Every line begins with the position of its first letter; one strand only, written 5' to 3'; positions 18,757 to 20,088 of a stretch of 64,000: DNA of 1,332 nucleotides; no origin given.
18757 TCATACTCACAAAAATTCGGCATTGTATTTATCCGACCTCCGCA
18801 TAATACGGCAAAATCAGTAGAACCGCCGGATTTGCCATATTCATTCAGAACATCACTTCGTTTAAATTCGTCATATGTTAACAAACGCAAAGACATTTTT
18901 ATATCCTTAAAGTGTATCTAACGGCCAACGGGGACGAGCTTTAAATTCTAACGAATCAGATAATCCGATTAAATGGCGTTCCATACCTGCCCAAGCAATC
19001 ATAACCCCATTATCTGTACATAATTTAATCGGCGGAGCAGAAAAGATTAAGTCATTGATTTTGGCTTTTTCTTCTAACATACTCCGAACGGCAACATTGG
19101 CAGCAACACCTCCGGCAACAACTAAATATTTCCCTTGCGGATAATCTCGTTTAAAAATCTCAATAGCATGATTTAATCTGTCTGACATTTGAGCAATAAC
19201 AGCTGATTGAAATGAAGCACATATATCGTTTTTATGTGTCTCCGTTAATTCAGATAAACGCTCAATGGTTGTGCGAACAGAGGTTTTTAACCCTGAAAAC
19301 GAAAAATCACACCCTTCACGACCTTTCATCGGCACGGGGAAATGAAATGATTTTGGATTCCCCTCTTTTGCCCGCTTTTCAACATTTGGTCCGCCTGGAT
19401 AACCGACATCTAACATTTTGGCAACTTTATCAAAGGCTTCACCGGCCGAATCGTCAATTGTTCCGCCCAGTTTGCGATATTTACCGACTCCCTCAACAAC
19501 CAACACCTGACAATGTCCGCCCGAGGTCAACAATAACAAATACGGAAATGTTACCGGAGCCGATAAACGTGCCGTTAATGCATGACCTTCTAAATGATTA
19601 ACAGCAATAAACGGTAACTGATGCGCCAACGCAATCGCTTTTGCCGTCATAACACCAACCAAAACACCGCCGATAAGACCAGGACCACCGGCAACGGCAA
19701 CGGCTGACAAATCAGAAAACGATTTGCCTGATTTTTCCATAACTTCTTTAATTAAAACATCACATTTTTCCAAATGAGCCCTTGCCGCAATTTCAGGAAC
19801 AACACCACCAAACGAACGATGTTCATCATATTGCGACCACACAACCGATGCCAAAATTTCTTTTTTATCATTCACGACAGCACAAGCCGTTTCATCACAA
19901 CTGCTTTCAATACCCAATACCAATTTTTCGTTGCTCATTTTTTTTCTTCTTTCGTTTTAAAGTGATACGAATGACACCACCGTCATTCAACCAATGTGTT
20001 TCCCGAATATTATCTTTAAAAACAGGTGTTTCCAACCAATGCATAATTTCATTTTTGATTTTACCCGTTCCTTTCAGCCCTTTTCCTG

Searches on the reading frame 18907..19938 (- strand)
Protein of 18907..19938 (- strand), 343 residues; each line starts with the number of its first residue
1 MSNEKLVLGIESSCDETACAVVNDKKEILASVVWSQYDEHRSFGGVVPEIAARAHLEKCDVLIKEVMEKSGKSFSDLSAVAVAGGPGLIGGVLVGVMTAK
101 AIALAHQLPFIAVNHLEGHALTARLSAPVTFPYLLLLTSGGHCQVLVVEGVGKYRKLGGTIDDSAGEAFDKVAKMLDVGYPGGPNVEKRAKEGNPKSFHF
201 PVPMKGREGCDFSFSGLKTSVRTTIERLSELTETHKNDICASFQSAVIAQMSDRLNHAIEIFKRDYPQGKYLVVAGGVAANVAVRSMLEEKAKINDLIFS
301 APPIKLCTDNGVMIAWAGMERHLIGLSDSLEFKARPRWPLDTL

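Call 68: search_protein_families(library=pfam, proteins=[window:18907-19938:-], max_evalue=0.001)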
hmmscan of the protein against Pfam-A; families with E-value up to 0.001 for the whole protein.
window:18907-19938:- (343 aa): 1 family
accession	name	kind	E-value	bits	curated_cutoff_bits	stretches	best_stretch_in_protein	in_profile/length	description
PF00814.31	TsaD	-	5.1e-91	305.5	24.8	1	27-316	1-264/264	tRNA N6-adenosine threonylcarbamoyltransferase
